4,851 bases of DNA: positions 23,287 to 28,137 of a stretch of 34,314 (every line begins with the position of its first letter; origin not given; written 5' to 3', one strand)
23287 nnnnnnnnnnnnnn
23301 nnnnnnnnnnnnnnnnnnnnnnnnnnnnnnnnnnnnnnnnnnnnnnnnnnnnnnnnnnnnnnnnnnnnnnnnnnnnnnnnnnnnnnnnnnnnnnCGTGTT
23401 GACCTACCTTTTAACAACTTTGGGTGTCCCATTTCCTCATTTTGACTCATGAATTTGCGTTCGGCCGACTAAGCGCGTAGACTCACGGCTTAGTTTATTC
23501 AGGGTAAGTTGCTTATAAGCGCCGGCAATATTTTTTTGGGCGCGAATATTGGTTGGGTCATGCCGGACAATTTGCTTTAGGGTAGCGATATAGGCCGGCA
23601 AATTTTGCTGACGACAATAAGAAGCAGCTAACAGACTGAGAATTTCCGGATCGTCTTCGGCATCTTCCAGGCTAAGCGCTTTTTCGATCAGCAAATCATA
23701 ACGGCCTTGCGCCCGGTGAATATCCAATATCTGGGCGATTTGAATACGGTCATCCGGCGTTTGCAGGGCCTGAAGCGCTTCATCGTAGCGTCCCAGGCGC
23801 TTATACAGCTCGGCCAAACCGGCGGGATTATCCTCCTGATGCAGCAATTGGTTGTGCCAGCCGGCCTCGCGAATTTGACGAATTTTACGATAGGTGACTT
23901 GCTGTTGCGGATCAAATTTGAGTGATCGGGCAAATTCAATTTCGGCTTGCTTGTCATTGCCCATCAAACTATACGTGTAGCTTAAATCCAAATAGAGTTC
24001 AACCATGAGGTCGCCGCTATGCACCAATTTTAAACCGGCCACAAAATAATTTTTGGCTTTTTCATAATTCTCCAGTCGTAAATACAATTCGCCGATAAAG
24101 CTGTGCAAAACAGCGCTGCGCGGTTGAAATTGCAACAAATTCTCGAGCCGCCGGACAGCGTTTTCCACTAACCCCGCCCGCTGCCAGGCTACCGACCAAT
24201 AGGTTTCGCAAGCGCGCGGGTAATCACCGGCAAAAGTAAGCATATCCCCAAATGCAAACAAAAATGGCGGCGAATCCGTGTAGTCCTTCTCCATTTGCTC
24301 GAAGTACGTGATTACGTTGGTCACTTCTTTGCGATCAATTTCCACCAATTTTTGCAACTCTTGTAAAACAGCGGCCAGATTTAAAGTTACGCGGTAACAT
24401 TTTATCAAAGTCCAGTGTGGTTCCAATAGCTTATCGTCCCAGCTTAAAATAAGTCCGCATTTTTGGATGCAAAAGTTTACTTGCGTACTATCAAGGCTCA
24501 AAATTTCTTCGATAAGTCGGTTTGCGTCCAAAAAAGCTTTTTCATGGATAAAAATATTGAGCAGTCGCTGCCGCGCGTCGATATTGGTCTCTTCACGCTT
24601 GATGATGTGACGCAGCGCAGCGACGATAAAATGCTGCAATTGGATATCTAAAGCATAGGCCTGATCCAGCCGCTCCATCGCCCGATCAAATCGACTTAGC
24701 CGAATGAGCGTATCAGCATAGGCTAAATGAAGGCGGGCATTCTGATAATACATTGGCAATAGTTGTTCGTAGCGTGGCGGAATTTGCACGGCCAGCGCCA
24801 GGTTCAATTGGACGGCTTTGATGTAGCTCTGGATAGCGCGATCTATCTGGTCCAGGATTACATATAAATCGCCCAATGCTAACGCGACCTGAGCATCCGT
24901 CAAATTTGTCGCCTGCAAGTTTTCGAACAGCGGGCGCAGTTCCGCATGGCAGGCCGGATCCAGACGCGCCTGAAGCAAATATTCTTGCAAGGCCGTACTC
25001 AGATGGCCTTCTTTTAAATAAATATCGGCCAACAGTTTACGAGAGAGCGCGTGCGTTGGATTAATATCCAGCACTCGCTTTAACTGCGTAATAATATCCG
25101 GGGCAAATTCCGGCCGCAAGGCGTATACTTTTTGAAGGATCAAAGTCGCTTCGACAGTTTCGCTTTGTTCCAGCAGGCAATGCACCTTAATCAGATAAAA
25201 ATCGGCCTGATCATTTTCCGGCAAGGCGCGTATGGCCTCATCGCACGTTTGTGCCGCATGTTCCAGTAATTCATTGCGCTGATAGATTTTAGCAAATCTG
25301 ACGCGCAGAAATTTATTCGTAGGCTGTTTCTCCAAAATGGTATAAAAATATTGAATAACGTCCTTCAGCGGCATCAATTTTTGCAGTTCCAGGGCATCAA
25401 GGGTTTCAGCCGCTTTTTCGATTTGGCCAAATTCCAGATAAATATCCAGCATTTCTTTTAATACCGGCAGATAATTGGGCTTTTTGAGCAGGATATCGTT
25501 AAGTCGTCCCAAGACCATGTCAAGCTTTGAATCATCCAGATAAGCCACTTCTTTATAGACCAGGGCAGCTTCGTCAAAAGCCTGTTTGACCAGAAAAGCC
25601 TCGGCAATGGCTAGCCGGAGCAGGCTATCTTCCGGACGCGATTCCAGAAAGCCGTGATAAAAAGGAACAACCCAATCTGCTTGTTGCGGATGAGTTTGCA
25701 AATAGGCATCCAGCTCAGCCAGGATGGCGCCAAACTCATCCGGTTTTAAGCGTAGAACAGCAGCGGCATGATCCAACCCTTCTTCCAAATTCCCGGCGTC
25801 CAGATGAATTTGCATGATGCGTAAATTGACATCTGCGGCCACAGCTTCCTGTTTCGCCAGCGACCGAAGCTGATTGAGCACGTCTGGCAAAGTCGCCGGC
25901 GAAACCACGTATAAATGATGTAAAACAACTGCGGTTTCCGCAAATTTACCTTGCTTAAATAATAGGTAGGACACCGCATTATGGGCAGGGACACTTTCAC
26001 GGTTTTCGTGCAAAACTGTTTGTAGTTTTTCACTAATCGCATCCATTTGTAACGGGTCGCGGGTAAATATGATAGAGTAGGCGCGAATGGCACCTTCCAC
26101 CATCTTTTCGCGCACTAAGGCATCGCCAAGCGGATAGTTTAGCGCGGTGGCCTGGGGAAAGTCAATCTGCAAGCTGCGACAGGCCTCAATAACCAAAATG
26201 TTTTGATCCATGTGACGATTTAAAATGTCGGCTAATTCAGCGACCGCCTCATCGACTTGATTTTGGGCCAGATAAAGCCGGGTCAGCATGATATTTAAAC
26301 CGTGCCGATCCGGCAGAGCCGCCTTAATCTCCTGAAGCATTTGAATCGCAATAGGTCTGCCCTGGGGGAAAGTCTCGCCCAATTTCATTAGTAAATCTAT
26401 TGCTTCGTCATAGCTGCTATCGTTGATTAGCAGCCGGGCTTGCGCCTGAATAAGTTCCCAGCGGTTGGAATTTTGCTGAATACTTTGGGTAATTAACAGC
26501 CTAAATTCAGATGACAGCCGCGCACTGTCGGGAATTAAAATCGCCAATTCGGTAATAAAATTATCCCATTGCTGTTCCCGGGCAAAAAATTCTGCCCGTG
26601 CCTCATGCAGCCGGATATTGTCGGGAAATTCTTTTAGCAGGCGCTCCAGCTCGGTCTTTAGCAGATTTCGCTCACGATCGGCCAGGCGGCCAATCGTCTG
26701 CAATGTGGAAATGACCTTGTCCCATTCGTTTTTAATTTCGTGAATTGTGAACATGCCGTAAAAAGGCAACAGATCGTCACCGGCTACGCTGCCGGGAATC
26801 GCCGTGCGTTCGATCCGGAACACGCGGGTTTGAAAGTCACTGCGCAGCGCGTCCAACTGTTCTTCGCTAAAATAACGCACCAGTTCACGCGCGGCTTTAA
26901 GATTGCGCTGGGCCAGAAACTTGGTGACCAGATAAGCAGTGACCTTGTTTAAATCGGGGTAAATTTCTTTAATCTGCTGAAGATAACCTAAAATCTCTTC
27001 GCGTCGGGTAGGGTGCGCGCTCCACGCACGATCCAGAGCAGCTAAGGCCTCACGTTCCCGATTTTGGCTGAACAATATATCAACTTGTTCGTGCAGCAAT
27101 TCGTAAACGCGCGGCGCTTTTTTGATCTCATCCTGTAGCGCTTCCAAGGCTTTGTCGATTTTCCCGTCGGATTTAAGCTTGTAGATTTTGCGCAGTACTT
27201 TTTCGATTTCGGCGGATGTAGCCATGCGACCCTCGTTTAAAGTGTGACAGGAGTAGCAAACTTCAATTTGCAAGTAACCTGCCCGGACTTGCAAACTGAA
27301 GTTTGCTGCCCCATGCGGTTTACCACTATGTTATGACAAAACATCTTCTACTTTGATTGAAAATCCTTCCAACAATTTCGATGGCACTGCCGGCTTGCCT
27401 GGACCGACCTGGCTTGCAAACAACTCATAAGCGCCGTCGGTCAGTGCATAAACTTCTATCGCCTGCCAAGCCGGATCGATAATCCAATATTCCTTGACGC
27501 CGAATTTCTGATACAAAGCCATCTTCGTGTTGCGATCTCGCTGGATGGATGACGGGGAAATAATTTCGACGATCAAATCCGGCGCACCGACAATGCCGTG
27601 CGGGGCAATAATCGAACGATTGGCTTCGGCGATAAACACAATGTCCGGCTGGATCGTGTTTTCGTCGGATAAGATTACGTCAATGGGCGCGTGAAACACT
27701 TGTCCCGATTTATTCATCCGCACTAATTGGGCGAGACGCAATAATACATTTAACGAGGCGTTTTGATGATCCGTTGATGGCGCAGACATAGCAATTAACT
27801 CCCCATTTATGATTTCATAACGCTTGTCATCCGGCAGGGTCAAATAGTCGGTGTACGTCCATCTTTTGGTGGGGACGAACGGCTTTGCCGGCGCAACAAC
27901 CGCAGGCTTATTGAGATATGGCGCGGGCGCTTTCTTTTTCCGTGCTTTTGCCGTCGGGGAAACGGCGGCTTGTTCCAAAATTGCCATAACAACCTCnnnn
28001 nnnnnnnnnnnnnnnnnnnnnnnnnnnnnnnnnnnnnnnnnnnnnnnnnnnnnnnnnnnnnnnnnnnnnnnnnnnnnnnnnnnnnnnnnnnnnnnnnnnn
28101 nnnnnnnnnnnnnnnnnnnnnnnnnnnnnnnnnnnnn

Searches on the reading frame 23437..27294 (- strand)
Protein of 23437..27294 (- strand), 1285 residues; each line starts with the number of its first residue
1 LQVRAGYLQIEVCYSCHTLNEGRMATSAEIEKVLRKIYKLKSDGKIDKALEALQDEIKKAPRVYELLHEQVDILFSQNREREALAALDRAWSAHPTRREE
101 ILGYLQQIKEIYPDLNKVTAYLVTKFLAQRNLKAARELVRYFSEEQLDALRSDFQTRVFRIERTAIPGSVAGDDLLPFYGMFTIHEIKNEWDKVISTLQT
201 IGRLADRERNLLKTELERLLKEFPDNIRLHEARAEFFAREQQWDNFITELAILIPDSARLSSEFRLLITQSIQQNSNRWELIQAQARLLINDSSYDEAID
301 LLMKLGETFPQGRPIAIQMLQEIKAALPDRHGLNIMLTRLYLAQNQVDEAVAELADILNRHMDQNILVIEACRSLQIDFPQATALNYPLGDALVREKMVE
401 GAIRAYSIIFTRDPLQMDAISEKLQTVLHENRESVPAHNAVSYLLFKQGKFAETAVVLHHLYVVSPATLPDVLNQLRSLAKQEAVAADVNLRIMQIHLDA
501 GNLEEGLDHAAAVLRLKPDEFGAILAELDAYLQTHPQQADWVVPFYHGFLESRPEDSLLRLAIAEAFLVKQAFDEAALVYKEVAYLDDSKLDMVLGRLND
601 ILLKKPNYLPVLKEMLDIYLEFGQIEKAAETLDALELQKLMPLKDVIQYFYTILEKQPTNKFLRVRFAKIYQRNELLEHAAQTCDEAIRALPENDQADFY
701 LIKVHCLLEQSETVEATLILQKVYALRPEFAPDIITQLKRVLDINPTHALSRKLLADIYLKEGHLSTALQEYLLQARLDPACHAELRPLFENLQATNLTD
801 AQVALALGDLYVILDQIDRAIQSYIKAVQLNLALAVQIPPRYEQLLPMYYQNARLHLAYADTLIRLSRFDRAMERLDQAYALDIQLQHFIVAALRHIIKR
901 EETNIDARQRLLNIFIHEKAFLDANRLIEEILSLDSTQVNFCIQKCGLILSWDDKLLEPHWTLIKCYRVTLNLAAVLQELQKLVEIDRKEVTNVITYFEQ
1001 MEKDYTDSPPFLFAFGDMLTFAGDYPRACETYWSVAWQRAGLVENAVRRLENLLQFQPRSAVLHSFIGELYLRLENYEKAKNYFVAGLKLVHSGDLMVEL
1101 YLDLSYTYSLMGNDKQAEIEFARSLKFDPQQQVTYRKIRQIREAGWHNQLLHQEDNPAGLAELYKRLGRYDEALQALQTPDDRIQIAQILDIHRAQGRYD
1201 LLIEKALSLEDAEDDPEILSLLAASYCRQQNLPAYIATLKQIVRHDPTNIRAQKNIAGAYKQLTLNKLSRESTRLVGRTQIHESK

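Call 15: search_protein_families(library=pfam, proteins=[window:23437-27294:-], max_evalue=0.00001)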
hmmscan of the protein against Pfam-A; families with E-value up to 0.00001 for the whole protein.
window:23437-27294:- (1285 aa): 9 families
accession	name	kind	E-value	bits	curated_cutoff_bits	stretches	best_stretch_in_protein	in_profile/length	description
PF14559.12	TPR_19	-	6.6e-34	116.5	25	0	316-363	10-57/68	Tetratricopeptide repeat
PF13428.12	TPR_14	-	1.8e-19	68.7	23.5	0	854-882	2-30/44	Tetratricopeptide repeat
PF13432.12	TPR_16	-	1.1e-13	51.8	32.7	0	44-93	11-60/65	Tetratricopeptide repeat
PF13181.12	TPR_8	-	6.1e-13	48.3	25.7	0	802-831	2-31/34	Tetratricopeptide repeat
PF13431.12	TPR_17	-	1.2e-11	44.3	24.4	0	739-770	3-34/34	Tetratricopeptide repeat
PF07719.23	TPR_2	-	1.9e-11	43.6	27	0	1063-1090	3-30/34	Tetratricopeptide repeat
PF25064.1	ARM_TT21_5th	-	1.5e-06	29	27.8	0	590-636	16-62/117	TT21 fifth ARM repeats domain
PF23914.1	TPR_CcmH_CycH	-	1.5e-06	28.6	42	0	799-856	48-104/158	Cytochrome c-type biogenesis protein H TPR domain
PF13424.12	TPR_12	-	7.8e-06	26.4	30.1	0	1061-1128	3-75/77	Tetratricopeptide repeat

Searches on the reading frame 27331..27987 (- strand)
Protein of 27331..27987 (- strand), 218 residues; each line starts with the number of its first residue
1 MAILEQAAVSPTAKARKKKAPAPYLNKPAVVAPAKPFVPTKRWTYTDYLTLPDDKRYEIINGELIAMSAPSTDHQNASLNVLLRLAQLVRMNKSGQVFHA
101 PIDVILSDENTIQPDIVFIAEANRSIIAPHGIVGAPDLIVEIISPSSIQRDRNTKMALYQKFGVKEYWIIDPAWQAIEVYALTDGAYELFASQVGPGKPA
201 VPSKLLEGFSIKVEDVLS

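Call 15: search_protein_families(library=pfam, proteins=[window:27331-27987:-], max_evalue=0.00001)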
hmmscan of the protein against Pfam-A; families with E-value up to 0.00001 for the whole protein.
window:27331-27987:- (218 aa): 1 family
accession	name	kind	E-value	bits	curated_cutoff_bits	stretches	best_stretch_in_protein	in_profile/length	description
PF05685.18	Uma2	-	3.4e-36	124.8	27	1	47-213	3-171/172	Putative restriction endonuclease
